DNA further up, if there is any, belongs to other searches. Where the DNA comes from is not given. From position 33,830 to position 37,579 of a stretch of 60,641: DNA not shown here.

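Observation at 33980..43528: A ~3,180-residue AglB: oligosaccharyltransferase embedded in a giant doubly anchored surface protein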

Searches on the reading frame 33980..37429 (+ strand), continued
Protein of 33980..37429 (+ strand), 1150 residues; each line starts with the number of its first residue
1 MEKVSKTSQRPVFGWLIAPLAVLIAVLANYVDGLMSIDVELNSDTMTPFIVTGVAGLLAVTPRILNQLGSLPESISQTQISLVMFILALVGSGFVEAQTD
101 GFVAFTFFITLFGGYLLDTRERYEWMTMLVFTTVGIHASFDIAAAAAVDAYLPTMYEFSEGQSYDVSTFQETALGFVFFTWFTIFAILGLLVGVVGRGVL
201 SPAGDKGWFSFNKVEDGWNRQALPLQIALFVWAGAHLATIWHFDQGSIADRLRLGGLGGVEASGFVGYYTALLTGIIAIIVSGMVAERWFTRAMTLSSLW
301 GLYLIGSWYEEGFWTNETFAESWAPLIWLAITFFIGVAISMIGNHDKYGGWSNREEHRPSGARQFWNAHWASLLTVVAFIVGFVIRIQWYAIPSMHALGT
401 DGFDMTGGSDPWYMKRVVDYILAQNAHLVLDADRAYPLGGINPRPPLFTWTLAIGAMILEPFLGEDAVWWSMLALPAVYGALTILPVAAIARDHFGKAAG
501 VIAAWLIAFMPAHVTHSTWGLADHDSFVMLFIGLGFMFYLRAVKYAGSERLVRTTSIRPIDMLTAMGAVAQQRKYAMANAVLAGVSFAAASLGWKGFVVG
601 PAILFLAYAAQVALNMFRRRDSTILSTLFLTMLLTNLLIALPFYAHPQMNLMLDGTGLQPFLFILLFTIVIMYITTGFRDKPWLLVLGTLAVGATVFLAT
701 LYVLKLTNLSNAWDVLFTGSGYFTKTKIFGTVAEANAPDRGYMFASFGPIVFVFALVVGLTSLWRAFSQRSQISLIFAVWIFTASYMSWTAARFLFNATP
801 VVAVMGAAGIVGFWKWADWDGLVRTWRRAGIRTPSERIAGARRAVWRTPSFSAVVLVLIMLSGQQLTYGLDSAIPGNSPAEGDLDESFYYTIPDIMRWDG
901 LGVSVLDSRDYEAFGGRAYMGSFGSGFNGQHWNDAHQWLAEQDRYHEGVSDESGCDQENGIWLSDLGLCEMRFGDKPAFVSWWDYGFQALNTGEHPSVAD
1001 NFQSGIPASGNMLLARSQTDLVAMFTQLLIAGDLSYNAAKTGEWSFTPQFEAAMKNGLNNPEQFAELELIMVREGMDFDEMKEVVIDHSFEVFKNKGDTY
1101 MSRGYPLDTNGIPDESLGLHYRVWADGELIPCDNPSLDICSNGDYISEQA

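Call 48: fold_search(model_id=the predicted structure, library=pdb)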
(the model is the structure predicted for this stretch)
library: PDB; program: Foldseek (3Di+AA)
matches with E <= 10: 180; with E <= 0.001: 12
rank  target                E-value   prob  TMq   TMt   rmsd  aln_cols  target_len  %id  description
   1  7e9s_A                3.4e-06  1.00  0.28  0.35  17.7       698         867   19  Archaeal oligosaccharyltransferase AglB from Archaeoglobus fulgidus in complex with an inhibitory peptide and a dolich (released 2021-09-08)
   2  3wak                  5.5e-06  1.00  0.26  0.34   8.6       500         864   21  Crystal structure of the Archaeoglobus fulgidus oligosaccharyltransferase (O29867_ARCFU) in the apo form (released 2013-10-30)
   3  8agc_A                8.2e-06  1.00  0.24  0.37  10.8       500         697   15  Structure of yeast oligosaccharylransferase complex with lipid-linked oligosaccharide and non-acceptor peptide bound (released 2022-12-07)
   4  5gmy_A                1.8e-05  1.00  0.24  0.31  11.3       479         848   19  Crystal structure of the Archaeoglobus fulgidus oligosaccharyltransferase (O29867_ARCFU) tethered with an acceptor pep (released 2017-02-01)
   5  3waj                  2.2e-05  1.00  0.20  0.28  21.5       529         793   19  Crystal structure of the Archaeoglobus fulgidus oligosaccharyltransferase (O29867_ARCFU) complex with Zn and sulfate (released 2013-10-30)
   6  6s7t_A                5.0e-05  1.00  0.25  0.38   9.6       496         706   15  Cryo-EM structure of human oligosaccharyltransferase complex OST-B (released 2019-12-18)
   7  8age_A                1.3e-04  1.00  0.19  0.32  14.1       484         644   15  Structure of yeast oligosaccharylransferase complex with acceptor peptide bound (released 2022-12-07)
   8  9n9j_I                1.3e-04  1.00  0.25  0.39   7.6       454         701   16  Structure of a GRP94 folding intermediate engaged with a CCDC134- and FKBP11-bound secretory translocon (released 2025-11-19)
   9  8b6l_I                2.6e-04  1.00  0.26  0.40  12.5       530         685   17  Subtomogram average of the human Sec61-TRAP-OSTA-translocon (released 2022-12-07)
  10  8pn9_A                3.1e-04  1.00  0.23  0.38  11.2       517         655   16  Structure of human oligosaccharyltransferase OST-A complex bound to NGI-1 (released 2024-05-08)
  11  6ezn_F                4.3e-04  1.00  0.20  0.34  14.3       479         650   15  Cryo-EM structure of the yeast oligosaccharyltransferase (OST) complex (released 2018-01-17)
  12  6ftg_5                8.8e-04  1.00  0.24  0.39  12.2       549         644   16  Subtomogram average of OST-containing ribosome-translocon complexes from canine rough microsomal membranes (released 2018-03-21)
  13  5ogl_A                3.6e-03  1.00  0.19  0.29  11.9       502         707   13  Structure of bacterial oligosaccharyltransferase PglB in complex with an acceptor peptide and an lipid-linked oligosac (released 2017-10-25)
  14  5ezm                  6.6e-03  1.00  0.16  0.29  16.1       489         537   16  Crystal Structure of ArnT from Cupriavidus metallidurans in the apo state (released 2016-02-17)
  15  5f15                  7.8e-03  0.99  0.15  0.28  16.3       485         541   17  Crystal Structure of ArnT from Cupriavidus metallidurans bound to Undecaprenyl phosphate (released 2016-02-17)
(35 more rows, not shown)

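Call 50: find_related_loci(query=A3, collection=genome_contigs, flank=3000)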
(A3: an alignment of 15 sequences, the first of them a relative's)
Query A3 (2167 aa) in genome_contigs; peptide patterns used: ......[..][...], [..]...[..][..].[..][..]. (x = any residue, [..] = any of these).
600 stretches matched a pattern (row limit reached: there are more); 528 encode a relative of the query (tblastn E <= 1e-3); the best 80 are kept; 80 distinct loci.
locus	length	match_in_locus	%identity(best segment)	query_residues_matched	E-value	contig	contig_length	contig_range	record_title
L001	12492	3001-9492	73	1-2167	0e+0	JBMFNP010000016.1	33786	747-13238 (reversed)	MAG: Thermoplasmata archaeon isolate KM4338-14 NODE_16_length_33786_cov_19.099973, whole genome shotgun sequence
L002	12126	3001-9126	35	15-2079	0e+0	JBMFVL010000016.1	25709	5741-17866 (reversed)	MAG: Thermoplasmata archaeon isolate KM4348-28 NODE_16_length_25709_cov_7.249883, whole genome shotgun sequence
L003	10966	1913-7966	32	18-2062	0e+0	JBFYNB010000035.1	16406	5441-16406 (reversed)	MAG: Methanomassiliicoccales archaeon isolate PPR_0077 scaffold_794, whole genome shotgun sequence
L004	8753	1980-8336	30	24-2158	0e+0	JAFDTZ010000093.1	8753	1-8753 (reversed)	MAG: Thermoplasmata archaeon isolate HAP25 k141_390665_length_8753_cov_10.0000, whole genome shotgun sequence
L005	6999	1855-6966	33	22-1727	0e+0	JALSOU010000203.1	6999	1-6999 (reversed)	MAG: Thermoplasmata archaeon isolate 356-284_metabat1_scaf2bin.148 356-284_scaffold_7597_c1, whole genome shotgun sequen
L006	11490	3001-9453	31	19-2163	0e+0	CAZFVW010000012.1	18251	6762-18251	MAG TPA_asm: uncultured Thermoplasmata archaeon isolate SRP141376_co2_58 genome assembly, contig: NODE_6268_length_18251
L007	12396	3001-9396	30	18-2137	0e+0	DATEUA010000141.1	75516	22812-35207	MAG TPA_asm: Thermoplasmata archaeon isolate SMAG_U8329 k141_699545, whole genome shotgun sequence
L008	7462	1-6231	30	85-2163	0e+0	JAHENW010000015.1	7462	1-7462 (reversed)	MAG: Thermoplasmatota archaeon isolate BinSanityLC-kmean-bin_14-bin_0-refined_12 c_000009573002, whole genome shotgun se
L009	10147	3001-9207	31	18-2133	0e+0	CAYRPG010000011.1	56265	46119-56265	MAG TPA_asm: uncultured Methanomassiliicoccus sp. isolate SRP216815_co1_24 genome assembly, contig: NODE_606_length_5626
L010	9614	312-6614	30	18-2113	0e+0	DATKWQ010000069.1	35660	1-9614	MAG TPA_asm: Thermoplasmata archaeon isolate SMAG_U14167 k141_281919, whole genome shotgun sequence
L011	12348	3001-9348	30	18-2114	0e+0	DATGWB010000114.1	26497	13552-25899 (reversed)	MAG TPA_asm: Thermoplasmata archaeon isolate SMAG_U10571 k141_71824, whole genome shotgun sequence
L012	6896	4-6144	31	125-2162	0e+0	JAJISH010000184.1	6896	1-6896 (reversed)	MAG: Thermoplasmatota archaeon isolate bin211 bin211_SWQ.59.16-18_bin.28.orig_184, whole genome shotgun sequence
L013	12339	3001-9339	30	18-2113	0e+0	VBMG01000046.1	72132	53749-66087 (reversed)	MAG: Methanobacteriota archaeon isolate EA_17 14_0929_05_40cm_scaffold_569, whole genome shotgun sequence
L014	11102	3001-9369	30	3-2101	0e+0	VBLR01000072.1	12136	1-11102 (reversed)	MAG: Methanobacteriota archaeon isolate EA_2 14_0903_05_30cm_scaffold_2016, whole genome shotgun sequence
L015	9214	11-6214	30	24-2110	0e+0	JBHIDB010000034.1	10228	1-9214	MAG: Thermoplasmata archaeon isolate Baj_3_bin.8 NODE_1086_length_10228_cov_24.657427, whole genome shotgun sequence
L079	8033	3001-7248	34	4-1401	0e+0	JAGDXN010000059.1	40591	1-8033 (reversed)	MAG: Cuniculiplasma sp. isolate KMA_Bin18 NODE_288_length_40591_cov_2.884374, whole genome shotgun sequence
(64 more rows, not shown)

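Call 58: find_homologous_proteins(query=L079:2995-7764:+)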
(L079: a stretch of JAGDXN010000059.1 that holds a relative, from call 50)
Query L079:2995-7764:+ (1589 aa): 267 proteins with E <= 0.001 among 6754 candidates; the best 120 are listed.
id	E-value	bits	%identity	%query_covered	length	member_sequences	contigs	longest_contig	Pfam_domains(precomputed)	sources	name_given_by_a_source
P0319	0.0e+0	3571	100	100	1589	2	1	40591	PF13715.13,PF02516.21,PF23194.2,PF07210.19,PF20598.5,PF13620.13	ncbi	-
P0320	0.0e+0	2941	80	100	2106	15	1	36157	PF13715.13,PF07210.19,PF20598.5,PF13620.13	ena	-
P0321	0.0e+0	2922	80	100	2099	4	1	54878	PF13715.13,PF07210.19,PF20598.5,PF13620.13,PF13231.13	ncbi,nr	ncbi:MAG: carboxypeptidase regulatory-like domain-containing protein [Thermoplasmata archaeon]|nr:ca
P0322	0.0e+0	2835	77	99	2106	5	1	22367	PF13715.13,PF22627.1,PF07210.19,PF13620.13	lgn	-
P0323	0.0e+0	2121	60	100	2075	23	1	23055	PF13715.13,PF02516.21,PF14686.13,PF07210.19,PF20598.5,PF13620.13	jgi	jgi:dolichyl-diphosphooligosaccharide--protein glycosyltransferase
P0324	0.0e+0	2117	60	100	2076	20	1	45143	PF13715.13,PF02516.21,PF14686.13,PF07210.19,PF13620.13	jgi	jgi:dolichyl-diphosphooligosaccharide--protein glycosyltransferase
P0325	0.0e+0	2066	59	100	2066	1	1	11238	PF13715.13,PF02516.21,PF14686.13,PF07210.19,PF20598.5,PF13620.13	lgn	-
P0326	0.0e+0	2064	59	99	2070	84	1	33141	PF07210.19,PF13620.13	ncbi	ncbi:MAG: glycosyltransferase family 39 protein [Thermoplasmata archaeon]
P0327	0.0e+0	2027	58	99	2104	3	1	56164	PF13715.13,PF07210.19,PF20598.5,PF13620.13,PF13231.13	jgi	-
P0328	0.0e+0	1967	56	99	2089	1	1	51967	PF13715.13,PF07210.19,PF13620.13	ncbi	-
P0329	0.0e+0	1953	55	100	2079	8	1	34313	PF02516.21,PF13620.13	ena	-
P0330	0.0e+0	1941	56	100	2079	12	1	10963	PF07210.19,PF13620.13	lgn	-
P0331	0.0e+0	1491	47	99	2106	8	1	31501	PF13715.13,PF13620.13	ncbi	-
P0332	0.0e+0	1476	46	100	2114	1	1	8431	PF02516.21,PF13620.13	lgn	-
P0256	0.0e+0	1467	47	99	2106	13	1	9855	PF13620.13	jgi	-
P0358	0.0e+0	1200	38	99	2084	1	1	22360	PF11614.15,PF02516.21,PF07210.19,PF20598.5,PF13620.13,PF22904.4,PF13231.13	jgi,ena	-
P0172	1.2e-268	913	35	93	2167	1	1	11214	PF13715.13,PF02516.21,PF23194.2,PF20598.5,PF17802.8,PF13620.13,PF22904.4,PF17210.10,PF13231.13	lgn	-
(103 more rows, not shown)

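Call 72: list_cluster_members(proteins=[P0204, P0214, P0215, P0217, P0231, P0243, P0250, P0264, P0270, P0226])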
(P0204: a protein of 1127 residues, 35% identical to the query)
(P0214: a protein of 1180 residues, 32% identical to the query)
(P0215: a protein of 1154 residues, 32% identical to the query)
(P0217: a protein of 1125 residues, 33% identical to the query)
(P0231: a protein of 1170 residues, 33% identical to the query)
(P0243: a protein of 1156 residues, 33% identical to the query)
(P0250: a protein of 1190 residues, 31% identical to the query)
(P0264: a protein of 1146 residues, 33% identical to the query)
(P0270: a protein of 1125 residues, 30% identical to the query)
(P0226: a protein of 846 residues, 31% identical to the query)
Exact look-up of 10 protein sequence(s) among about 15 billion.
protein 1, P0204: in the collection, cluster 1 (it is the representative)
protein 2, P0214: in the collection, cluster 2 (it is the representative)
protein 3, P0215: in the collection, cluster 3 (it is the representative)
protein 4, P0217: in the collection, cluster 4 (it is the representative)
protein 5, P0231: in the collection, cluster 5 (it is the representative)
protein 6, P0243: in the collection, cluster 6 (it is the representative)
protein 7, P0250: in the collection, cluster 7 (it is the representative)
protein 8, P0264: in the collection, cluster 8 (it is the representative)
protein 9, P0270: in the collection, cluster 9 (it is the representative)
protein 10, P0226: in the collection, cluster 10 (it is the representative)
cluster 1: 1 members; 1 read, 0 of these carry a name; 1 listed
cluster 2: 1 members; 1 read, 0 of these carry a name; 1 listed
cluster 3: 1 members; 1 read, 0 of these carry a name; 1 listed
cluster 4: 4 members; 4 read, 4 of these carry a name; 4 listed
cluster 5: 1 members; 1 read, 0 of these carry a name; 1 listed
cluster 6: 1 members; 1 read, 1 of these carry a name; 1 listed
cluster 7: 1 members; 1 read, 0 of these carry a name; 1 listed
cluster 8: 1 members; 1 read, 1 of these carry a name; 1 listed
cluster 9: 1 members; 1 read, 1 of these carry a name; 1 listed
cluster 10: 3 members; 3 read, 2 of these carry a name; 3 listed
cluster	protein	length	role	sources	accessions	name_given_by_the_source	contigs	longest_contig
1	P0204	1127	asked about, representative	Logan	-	-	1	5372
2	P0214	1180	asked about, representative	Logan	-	-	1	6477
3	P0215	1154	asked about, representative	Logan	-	-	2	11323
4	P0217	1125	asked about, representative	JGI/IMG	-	dolichyl-phosphooligosaccharide-protein glycotransferase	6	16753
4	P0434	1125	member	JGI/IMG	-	dolichyl-phosphooligosaccharide-protein glycotransferase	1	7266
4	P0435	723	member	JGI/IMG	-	dolichyl-phosphooligosaccharide-protein glycotransferase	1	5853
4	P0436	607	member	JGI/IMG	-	hypothetical protein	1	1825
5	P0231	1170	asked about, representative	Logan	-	-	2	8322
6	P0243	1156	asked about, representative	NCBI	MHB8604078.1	MAG: STT3 domain-containing protein [Thermoplasmatota archaeon]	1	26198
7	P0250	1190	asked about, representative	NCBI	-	-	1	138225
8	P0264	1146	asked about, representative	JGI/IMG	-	dolichyl-diphosphooligosaccharide--protein glycosyltransferase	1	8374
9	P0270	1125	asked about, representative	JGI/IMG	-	asparagine N-glycosylation enzyme membrane subunit Stt3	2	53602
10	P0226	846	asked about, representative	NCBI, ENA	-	-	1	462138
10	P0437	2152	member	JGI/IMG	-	dolichyl-phosphooligosaccharide-protein glycotransferase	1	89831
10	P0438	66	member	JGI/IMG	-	hypothetical protein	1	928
